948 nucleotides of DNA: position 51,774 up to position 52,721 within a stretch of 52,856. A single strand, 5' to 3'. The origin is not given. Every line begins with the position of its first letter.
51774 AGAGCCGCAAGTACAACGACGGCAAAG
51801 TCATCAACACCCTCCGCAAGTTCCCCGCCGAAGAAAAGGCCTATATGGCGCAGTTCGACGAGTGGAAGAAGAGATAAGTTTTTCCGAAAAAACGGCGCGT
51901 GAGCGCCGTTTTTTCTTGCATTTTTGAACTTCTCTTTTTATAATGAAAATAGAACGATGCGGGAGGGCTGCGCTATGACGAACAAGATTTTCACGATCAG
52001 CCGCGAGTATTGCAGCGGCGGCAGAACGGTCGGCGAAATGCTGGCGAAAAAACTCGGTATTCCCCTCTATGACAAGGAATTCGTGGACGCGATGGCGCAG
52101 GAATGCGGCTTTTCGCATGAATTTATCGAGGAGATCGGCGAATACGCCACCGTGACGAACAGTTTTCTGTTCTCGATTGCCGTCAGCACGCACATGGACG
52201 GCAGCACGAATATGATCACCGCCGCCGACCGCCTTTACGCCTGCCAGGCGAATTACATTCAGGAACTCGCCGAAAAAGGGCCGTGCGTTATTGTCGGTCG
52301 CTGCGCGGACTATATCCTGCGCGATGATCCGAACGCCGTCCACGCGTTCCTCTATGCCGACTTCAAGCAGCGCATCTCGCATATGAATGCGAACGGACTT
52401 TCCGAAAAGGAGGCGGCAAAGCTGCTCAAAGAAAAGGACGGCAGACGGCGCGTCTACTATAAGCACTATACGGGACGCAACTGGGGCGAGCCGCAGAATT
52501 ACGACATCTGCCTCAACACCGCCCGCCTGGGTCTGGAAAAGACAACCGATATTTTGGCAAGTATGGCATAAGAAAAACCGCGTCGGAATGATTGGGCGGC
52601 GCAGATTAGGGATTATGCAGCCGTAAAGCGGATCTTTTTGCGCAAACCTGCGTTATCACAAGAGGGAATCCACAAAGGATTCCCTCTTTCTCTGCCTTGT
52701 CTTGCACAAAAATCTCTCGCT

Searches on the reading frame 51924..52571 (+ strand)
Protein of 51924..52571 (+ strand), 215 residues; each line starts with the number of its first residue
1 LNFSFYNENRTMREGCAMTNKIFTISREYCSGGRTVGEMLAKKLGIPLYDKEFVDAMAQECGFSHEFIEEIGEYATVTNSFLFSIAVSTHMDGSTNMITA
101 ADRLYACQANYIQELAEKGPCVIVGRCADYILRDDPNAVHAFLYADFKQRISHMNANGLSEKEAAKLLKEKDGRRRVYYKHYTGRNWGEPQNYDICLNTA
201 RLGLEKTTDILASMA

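Call 22: search_protein_families(library=pfam, proteins=[window:51924-52571:+])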
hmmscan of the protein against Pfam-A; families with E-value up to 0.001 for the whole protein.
window:51924-52571:+ (215 aa): 1 family
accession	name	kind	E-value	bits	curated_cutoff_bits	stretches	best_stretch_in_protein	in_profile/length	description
PF13189.12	Cytidylate_kin2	-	6.2e-53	180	28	1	23-200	2-175/176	Cytidylate kinase-like family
